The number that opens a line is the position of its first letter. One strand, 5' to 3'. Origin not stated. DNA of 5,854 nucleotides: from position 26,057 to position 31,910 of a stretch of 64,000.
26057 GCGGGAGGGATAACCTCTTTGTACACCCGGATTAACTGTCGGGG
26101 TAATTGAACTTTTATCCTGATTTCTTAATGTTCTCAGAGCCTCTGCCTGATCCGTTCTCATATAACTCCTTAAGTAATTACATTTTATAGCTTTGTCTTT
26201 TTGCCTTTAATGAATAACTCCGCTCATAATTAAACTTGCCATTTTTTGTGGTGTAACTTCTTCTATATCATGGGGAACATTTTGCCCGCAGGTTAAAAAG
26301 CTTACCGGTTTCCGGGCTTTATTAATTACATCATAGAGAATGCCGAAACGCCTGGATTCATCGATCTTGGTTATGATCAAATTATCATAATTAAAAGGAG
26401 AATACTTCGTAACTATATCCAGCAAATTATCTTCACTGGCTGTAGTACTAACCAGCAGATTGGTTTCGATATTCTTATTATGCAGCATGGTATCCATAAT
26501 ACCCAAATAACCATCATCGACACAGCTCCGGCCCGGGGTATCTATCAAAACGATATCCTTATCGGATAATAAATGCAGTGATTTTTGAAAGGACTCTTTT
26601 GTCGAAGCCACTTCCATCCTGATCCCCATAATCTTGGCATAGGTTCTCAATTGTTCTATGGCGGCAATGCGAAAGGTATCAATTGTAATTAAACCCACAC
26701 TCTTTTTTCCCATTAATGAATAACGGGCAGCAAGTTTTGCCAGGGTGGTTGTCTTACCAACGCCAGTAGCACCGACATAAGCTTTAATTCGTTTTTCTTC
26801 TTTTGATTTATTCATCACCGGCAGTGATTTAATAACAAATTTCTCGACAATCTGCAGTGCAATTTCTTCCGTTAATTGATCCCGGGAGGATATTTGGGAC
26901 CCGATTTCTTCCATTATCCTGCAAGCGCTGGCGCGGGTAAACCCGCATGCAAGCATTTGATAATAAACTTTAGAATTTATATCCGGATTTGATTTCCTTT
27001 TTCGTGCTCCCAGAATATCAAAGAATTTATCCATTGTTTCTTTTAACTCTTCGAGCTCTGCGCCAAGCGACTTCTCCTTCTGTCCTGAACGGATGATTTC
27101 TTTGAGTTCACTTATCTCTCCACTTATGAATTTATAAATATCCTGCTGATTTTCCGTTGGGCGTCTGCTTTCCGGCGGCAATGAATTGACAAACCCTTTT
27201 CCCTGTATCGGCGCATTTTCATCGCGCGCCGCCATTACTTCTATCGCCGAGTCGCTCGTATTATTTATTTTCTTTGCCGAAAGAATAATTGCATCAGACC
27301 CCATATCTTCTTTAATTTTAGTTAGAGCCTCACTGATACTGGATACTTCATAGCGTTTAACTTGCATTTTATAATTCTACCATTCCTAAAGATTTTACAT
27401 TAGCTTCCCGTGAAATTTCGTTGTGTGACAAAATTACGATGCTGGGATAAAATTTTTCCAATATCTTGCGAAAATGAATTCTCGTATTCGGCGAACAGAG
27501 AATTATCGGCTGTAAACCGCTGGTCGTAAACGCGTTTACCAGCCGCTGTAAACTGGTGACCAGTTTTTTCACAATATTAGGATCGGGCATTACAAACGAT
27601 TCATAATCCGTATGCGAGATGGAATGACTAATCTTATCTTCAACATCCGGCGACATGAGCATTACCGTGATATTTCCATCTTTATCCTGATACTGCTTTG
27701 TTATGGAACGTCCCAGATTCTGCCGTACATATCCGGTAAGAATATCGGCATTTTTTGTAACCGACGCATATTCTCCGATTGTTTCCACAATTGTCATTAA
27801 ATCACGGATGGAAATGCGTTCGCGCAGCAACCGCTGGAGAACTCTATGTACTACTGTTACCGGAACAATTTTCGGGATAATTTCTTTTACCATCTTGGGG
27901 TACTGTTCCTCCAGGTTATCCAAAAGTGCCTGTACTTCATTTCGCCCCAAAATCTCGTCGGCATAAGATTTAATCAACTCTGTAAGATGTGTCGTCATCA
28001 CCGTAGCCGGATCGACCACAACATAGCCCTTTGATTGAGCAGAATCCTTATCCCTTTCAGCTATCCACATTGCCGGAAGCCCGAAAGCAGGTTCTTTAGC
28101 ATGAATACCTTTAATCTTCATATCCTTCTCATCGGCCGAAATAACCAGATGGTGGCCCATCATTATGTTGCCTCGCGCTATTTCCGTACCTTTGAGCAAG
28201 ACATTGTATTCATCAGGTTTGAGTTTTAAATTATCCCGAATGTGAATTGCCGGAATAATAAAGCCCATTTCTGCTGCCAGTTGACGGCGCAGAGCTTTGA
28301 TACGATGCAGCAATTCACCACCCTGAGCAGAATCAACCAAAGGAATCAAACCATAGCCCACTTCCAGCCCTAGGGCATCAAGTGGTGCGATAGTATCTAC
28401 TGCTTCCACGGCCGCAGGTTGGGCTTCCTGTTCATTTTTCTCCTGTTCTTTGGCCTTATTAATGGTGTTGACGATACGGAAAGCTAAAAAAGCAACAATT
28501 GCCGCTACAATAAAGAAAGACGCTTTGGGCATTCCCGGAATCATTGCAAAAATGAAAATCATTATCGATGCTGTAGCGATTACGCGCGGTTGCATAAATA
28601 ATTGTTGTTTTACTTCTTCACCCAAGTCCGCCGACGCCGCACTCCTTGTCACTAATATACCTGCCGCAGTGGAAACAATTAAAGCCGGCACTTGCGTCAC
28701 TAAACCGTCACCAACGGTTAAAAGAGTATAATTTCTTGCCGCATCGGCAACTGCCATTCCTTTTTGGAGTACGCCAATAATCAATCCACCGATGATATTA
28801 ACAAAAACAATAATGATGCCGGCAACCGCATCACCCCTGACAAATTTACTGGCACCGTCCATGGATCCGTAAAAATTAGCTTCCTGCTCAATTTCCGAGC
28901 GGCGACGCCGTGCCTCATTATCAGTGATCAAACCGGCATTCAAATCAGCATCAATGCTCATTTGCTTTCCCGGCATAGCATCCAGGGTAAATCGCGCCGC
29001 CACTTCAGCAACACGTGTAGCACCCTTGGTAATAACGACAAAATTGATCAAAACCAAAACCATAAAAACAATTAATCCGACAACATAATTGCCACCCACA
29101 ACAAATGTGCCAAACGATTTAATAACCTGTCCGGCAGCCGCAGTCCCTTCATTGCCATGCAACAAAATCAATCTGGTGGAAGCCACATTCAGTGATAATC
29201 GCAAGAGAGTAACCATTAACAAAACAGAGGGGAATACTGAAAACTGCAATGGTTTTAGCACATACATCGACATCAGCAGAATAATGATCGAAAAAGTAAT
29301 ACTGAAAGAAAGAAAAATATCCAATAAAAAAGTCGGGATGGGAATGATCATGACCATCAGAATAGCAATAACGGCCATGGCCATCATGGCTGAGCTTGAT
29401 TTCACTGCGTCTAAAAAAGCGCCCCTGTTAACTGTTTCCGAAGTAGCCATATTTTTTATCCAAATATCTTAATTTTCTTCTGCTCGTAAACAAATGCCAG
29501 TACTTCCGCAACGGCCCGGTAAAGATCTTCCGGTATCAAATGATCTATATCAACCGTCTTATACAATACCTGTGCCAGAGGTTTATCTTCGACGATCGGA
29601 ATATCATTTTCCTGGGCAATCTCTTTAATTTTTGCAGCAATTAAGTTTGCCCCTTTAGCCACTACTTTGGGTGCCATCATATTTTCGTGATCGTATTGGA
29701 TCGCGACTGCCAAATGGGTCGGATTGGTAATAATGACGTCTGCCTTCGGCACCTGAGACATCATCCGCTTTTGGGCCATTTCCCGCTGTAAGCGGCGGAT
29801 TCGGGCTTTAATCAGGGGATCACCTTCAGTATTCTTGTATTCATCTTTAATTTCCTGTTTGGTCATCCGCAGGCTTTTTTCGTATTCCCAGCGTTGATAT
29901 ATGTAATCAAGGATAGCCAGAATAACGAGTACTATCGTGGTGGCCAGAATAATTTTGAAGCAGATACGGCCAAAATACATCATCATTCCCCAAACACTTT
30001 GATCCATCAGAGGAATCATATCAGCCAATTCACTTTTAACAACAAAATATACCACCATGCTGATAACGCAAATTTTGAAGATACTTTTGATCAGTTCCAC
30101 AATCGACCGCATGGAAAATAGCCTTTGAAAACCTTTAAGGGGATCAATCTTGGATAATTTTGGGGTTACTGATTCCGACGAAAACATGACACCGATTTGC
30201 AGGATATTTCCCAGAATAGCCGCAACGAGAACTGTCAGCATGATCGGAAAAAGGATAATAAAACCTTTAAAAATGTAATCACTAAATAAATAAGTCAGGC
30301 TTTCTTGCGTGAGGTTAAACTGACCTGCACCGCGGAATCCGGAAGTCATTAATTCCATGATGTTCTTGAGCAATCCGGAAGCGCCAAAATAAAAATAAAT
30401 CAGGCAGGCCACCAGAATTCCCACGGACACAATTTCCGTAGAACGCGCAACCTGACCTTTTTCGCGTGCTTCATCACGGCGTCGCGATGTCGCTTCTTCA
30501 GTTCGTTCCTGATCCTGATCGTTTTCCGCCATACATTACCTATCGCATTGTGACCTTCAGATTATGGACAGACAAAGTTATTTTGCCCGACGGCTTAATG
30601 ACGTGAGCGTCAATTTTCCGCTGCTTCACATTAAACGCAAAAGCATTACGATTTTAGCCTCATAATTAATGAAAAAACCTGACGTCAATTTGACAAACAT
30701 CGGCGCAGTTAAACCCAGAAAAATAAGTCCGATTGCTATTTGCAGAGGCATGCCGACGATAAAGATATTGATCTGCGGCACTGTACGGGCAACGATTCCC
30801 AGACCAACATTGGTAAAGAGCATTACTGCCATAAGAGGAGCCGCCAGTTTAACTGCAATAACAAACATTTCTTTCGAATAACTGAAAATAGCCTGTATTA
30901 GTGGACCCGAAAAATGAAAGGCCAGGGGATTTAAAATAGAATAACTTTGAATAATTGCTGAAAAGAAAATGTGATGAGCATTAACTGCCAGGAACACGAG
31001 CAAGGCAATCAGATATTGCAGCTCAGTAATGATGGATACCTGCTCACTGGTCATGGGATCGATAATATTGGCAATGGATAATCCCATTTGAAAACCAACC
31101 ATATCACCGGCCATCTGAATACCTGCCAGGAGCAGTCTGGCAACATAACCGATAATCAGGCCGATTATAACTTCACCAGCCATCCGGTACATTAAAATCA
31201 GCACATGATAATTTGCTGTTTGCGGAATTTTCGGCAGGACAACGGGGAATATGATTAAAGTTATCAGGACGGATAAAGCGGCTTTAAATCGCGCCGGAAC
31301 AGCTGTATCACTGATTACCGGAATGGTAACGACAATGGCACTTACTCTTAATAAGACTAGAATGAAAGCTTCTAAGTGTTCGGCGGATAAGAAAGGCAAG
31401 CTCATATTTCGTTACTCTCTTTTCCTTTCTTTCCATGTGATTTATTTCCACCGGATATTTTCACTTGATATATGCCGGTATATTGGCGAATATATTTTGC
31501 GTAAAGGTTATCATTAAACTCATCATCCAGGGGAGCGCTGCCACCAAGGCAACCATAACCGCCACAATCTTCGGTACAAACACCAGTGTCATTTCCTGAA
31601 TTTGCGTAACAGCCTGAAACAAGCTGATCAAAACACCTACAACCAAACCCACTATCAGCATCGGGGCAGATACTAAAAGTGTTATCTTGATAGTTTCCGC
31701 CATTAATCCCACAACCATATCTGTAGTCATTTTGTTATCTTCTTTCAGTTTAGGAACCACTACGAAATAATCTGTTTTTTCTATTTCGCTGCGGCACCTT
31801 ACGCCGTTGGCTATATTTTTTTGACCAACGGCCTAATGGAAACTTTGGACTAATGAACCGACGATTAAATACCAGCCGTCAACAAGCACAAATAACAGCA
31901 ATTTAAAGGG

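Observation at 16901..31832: Conserved ~60-nt hairpin element inserted between ORFs inside flagellar operons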

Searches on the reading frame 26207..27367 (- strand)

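Call 12: search_protein_families(library=pfam, proteins=[window:26207-27367:-])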
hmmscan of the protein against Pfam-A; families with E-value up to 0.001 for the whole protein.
window:26207-27367:- (386 aa): 1 family
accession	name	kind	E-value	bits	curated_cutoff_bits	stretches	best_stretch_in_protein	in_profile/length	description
PF00448.28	SRP54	-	2.1e-37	129.1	22.7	1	196-381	5-195/196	SRP54-type protein, GTPase domain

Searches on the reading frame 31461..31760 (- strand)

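Call 12: search_protein_families(library=pfam, proteins=[window:31461-31760:-])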
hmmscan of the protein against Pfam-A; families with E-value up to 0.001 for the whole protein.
window:31461-31760:- (99 aa): 1 family
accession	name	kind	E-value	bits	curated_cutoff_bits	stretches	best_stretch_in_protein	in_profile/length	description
PF01313.24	Bac_export_3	-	1.5e-27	95.8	25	1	16-88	2-74/74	Bacterial export proteins, family 3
